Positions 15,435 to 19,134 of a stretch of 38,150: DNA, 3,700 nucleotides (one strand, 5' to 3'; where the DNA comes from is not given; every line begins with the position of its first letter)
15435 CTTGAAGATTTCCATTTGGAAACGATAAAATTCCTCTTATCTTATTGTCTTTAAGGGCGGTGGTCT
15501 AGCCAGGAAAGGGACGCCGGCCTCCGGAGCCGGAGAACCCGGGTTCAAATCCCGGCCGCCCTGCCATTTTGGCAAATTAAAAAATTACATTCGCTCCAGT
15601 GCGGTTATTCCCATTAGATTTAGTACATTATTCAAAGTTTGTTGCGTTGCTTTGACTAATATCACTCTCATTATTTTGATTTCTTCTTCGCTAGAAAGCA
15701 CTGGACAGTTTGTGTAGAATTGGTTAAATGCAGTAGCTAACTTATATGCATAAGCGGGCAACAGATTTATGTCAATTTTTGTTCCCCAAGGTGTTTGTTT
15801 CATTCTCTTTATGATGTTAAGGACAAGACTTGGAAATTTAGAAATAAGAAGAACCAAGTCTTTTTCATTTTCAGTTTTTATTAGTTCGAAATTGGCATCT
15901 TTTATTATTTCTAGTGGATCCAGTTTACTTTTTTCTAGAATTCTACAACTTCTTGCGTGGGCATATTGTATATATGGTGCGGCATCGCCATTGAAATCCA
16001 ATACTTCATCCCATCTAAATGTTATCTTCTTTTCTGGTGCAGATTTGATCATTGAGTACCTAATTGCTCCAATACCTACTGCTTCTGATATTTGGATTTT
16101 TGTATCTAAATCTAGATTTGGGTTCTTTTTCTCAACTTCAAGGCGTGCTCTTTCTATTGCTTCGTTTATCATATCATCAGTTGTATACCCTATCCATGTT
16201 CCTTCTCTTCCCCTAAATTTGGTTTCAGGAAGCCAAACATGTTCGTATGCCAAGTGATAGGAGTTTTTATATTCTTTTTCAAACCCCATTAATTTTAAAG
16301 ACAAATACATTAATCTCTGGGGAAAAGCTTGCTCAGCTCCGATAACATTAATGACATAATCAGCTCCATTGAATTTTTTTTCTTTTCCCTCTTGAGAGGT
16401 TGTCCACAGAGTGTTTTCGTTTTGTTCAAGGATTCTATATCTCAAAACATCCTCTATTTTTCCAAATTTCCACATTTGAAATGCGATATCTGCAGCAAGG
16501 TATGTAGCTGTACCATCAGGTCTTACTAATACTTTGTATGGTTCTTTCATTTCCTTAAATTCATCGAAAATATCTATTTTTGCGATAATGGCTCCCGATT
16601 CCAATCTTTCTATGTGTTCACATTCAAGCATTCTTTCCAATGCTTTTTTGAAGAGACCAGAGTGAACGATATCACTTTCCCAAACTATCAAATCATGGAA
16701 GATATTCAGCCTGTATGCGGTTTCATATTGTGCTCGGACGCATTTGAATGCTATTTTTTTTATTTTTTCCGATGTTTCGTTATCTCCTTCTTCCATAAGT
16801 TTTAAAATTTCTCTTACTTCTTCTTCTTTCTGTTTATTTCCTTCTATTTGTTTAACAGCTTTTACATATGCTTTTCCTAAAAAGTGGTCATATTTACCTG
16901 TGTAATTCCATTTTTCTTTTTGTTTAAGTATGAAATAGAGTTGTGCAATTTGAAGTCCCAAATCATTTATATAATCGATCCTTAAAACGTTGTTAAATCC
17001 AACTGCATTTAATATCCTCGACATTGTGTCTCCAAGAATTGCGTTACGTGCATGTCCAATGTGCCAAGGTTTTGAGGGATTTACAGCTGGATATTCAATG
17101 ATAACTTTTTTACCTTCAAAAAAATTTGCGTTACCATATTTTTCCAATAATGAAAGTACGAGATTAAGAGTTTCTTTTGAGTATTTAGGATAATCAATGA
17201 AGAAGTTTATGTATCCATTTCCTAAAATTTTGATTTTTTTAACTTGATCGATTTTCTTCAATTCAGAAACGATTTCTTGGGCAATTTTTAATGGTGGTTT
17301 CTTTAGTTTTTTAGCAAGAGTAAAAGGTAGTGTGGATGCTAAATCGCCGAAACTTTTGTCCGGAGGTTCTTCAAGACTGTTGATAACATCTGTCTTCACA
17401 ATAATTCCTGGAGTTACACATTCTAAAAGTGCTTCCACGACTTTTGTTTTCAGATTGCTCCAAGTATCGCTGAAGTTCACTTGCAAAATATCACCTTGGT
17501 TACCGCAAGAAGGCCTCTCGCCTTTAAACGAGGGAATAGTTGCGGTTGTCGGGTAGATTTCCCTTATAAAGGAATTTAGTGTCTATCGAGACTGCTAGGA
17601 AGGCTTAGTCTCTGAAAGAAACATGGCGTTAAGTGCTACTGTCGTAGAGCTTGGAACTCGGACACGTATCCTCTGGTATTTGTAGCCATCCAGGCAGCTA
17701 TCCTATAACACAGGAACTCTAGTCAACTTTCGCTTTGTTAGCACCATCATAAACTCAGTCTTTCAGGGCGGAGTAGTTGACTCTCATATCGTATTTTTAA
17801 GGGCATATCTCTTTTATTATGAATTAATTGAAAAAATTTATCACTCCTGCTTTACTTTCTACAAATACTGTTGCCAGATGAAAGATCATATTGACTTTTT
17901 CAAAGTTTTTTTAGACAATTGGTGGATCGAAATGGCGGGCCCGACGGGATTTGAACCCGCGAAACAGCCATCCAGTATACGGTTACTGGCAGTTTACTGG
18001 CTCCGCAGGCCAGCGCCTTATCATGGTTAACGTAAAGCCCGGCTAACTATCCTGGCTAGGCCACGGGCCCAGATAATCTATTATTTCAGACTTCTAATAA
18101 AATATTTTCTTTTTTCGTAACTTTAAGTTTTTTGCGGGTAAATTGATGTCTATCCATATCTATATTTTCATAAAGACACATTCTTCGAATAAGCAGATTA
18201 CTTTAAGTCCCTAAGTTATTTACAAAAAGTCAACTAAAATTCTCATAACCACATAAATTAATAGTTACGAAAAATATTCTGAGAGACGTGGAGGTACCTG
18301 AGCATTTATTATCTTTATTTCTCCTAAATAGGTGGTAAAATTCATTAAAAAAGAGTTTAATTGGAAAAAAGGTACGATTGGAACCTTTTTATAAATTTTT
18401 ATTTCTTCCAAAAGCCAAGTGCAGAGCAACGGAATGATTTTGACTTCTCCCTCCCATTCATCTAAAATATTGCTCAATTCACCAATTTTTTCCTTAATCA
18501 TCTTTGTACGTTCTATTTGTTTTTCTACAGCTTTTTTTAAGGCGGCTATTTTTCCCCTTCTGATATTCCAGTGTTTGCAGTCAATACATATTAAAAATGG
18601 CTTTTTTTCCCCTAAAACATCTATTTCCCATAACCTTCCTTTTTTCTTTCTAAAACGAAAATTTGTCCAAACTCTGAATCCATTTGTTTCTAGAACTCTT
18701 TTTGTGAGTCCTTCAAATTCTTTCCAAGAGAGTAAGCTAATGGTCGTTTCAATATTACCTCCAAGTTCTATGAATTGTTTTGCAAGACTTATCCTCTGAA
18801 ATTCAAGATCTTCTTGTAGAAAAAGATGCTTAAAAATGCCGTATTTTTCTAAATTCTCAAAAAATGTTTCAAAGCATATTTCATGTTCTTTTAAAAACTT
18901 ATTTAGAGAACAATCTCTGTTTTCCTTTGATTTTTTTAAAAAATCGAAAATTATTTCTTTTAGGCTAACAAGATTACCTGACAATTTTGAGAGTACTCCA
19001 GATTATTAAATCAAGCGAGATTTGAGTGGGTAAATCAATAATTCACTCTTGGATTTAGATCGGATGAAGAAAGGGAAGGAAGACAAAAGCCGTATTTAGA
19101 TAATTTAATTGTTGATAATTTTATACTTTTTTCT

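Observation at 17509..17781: Multi-copy family of GC-rich structured islands (hairpin with CTTCAGG loop + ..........): new ncRNA family or IS200/IS605-like omega-RNA/PATE-type elements without a transposase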

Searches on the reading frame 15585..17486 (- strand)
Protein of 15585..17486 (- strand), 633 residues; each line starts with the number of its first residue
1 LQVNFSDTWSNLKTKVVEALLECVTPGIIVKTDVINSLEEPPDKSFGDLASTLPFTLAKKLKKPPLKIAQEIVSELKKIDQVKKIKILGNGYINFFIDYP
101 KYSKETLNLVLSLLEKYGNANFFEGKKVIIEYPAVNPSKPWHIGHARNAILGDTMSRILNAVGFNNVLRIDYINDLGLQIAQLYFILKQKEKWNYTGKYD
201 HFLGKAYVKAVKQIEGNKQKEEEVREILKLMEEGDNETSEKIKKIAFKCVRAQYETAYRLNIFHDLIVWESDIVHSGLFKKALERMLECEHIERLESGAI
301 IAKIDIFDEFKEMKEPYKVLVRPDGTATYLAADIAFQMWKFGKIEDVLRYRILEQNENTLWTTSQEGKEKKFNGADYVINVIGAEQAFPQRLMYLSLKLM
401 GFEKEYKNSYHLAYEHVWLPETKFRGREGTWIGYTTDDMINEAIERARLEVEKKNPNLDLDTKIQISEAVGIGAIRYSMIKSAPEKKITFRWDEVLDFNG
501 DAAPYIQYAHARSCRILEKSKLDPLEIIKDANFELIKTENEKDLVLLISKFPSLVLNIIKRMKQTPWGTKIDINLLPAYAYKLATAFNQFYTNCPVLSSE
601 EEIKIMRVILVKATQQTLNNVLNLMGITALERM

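Call 14: search_protein_families(library=pfam, proteins=[window:15585-17486:-], max_evalue=0.01)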
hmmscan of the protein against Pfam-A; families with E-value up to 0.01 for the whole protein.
window:15585-17486:- (633 aa): 3 families
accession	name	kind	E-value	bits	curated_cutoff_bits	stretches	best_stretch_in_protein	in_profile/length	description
PF00750.26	tRNA-synt_1d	-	4.1e-35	121.8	23.3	2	116-336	11-221/349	tRNA synthetases class I (R), catalytic domain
PF05746.21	DALR_1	-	4.8e-28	98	22.3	1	506-633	1-117/117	DALR anticodon binding domain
PF03485.21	Arg_tRNA_synt_N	-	1.5e-19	70.8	21.5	1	11-97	2-85/85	Arginyl tRNA synthetase N terminal domain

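Call 19: find_encoding_contigs(protein=window:15585-17486:-, flank=10000, max_places=6)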
Protein window:15585-17486:- (633 aa): no gene with exactly this product is on record in the collection.

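Call 29: find_homologous_proteins(query=window:15585-17486:-, max_evalue=1e-50)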
Query window:15585-17486:- (633 aa): 807 proteins with E <= 1e-50 among 8000 candidates; the best 120 are listed.
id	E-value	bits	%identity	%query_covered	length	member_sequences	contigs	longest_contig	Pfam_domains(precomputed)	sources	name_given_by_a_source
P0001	0.0e+0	1386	100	97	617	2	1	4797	PF05746.22,PF00750.26,PF03485.22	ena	-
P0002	2.2e-200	685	53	94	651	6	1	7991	PF05746.22,PF00750.26,PF03485.22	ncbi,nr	ncbi:MAG: arginine--tRNA ligase [Candidatus Asgardarchaeum californiense]|nr:MAG: arginine--tRNA lig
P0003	1.9e-199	682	52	98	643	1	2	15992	PF05746.22,PF00750.26,PF03485.22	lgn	-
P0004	2.1e-192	659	50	95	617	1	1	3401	PF05746.22,PF00750.26,PF03485.22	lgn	-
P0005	4.2e-190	651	47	99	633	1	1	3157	PF05746.22,PF00750.26,PF03485.22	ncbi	-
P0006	1.2e-182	627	47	99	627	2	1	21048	PF05746.22,PF00750.26,PF03485.22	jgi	-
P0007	3.1e-182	625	48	95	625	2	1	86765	PF05746.22,PF00750.26,PF03485.22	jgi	jgi:arginyl-tRNA synthetase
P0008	7.5e-182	624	47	99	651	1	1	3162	PF05746.22,PF00750.26,PF03485.22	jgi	-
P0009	1.6e-181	623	48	95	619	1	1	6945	PF05746.22,PF00750.26,PF03485.22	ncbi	-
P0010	2.1e-181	622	46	100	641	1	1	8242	PF05746.22,PF00750.26,PF03485.22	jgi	jgi:arginyl-tRNA synthetase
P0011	6.0e-181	621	46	99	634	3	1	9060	PF05746.22,PF00750.26,PF03485.22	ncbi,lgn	ncbi:MAG: arginine--tRNA ligase [Candidatus Thorarchaeota archaeon]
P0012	9.8e-181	620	47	99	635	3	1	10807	PF05746.22,PF00750.26,PF03485.22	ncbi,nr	ncbi:MAG: hypothetical protein AM326_06065 [Candidatus Thorarchaeota archaeon SMTZ-45]|nr:MAG: hypot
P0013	1.5e-180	620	46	100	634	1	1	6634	PF05746.22,PF00750.26,PF03485.22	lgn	-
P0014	1.8e-180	619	46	100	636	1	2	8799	PF05746.22,PF00750.26,PF03485.22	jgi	jgi:arginyl-tRNA synthetase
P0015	7.1e-180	617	44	100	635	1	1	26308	PF05746.22,PF00750.26,PF03485.22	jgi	jgi:arginyl-tRNA synthetase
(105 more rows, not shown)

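Call 30: find_encoding_contigs(protein=P0001, flank=10000)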
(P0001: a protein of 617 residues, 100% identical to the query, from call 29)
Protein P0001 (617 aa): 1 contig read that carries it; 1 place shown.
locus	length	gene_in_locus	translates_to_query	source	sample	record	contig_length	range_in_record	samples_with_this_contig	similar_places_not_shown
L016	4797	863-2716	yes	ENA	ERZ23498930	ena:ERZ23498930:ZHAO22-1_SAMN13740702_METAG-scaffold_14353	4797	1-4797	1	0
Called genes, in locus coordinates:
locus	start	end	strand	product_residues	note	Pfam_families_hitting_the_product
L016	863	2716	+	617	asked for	PF03485:Arg_tRNA_synt_N, PF00750:tRNA-synt_1d, PF05746:DALR_1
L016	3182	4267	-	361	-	PF01321:Creatinase_N, PF00557:Peptidase_M24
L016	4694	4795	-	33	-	?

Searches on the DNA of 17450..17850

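Call 13: search_rna_families(source=window, start=17450, end=17850, threshold=evalue, max_evalue=10, show_alignments=2)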
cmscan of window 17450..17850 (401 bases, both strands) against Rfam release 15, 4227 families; matches with E-value up to 10: 2.
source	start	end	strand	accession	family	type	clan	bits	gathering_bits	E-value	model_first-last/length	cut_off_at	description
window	17574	17781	-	RF02033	HEARO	Gene;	-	37.9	83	1.9e-06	1-211/211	no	HNH endonuclease-associated RNA and ORF (HEARO) RNA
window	17690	17749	-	RF02291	TtnuCD15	Gene; snRNA; snoRNA; CD-box;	-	17.7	75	7.8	1-65/65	no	Tetrahymena snoRNA TtnuCD15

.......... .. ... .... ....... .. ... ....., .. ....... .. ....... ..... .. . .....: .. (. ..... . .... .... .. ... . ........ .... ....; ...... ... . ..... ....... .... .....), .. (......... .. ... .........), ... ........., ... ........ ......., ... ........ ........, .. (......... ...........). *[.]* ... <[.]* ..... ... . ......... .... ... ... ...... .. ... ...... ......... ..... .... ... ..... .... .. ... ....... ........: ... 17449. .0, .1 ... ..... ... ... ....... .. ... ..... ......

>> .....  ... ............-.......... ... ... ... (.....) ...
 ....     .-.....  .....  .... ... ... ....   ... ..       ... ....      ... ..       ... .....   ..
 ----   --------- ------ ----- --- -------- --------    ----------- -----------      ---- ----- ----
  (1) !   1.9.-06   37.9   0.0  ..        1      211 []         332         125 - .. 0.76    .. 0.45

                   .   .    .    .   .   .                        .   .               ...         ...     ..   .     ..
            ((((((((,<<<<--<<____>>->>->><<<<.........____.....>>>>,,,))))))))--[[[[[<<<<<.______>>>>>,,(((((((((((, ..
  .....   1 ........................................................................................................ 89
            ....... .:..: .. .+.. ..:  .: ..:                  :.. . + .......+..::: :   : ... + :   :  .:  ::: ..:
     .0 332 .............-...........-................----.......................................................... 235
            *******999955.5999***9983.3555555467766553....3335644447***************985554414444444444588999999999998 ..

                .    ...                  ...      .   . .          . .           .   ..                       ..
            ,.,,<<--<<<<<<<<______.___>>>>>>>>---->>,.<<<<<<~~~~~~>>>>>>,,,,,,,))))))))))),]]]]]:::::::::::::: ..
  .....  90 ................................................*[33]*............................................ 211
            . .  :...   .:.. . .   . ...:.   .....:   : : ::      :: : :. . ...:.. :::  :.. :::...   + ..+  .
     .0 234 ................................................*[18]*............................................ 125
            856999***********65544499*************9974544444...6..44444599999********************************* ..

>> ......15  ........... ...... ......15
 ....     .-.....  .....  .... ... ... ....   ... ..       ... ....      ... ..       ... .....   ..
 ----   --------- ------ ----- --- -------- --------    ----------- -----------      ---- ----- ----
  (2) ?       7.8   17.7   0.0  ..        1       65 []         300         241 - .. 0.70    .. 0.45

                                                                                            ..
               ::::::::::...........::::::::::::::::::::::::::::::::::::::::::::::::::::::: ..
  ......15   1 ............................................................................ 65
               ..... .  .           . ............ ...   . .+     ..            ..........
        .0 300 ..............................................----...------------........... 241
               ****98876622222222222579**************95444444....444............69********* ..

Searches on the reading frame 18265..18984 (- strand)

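Call 14: search_protein_families(library=pfam, proteins=[window:18265-18984:-], max_evalue=0.01)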
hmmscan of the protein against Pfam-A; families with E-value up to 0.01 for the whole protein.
window:18265-18984:- (239 aa): 2 families
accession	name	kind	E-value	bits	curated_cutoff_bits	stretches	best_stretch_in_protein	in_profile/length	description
PF08378.17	NERD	-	1.6e-05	25.8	22.1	1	89-170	4-91/111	Nuclease-related domain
PF04471.18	Mrr_cat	-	6.9e-05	23.4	21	1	85-156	4-76/115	Restriction endonuclease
